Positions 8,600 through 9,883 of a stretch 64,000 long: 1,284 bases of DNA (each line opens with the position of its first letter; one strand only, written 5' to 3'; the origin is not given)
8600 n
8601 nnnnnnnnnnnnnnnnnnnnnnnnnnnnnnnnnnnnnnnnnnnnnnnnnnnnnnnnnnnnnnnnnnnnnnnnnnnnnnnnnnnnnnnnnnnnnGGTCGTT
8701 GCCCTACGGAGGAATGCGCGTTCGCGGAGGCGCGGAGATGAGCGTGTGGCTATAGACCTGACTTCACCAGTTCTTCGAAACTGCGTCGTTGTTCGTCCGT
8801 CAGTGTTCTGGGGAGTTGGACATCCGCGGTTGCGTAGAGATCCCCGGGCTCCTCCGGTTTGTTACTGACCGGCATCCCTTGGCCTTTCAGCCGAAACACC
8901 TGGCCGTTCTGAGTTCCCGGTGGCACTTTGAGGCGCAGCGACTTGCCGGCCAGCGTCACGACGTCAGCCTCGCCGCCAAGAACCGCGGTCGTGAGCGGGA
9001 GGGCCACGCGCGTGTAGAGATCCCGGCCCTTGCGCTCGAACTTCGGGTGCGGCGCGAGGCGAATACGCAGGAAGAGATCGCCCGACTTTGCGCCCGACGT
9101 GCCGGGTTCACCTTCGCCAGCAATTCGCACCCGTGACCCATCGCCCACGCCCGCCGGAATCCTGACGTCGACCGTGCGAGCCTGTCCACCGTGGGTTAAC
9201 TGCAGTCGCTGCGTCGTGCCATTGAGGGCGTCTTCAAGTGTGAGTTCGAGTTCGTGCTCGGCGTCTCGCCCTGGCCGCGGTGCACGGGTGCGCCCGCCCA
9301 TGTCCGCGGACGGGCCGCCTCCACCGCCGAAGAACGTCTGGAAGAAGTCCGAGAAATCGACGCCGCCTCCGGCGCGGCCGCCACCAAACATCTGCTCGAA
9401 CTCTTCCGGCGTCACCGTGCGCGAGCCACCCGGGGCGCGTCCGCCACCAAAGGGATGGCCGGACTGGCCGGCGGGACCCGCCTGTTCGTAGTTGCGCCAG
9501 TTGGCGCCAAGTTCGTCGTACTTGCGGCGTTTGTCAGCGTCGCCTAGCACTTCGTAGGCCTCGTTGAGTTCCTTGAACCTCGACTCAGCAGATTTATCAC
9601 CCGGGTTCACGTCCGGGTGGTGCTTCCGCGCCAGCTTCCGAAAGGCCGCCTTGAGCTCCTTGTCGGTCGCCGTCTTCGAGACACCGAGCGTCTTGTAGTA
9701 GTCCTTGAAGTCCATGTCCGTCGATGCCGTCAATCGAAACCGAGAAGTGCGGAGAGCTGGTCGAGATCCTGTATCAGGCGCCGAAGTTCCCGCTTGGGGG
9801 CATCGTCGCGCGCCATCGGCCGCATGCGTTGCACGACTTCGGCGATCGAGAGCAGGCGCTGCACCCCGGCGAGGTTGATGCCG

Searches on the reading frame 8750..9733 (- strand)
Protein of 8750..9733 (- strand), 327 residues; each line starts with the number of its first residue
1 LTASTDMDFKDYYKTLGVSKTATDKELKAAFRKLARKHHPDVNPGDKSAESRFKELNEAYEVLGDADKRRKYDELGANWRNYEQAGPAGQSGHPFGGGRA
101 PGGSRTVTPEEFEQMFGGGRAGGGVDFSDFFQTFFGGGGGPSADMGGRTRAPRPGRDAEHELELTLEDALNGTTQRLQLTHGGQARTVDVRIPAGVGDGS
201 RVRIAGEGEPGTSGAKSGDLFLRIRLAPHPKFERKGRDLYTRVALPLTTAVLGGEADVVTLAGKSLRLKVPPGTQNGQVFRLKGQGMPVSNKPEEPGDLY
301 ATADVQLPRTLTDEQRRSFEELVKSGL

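Call 35: search_protein_families(library=pfam, proteins=[window:8750-9733:-], max_evalue=0.00001)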
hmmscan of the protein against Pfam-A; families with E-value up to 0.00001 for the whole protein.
window:8750-9733:- (327 aa): 2 families
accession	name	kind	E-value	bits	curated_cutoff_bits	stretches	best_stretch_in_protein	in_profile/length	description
PF01556.23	DnaJ_C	-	5.8e-47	160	26.6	1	159-308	2-152/152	DnaJ C terminal domain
PF00226.36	DnaJ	-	2.1e-26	92.3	27.8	1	11-73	1-63/63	DnaJ domain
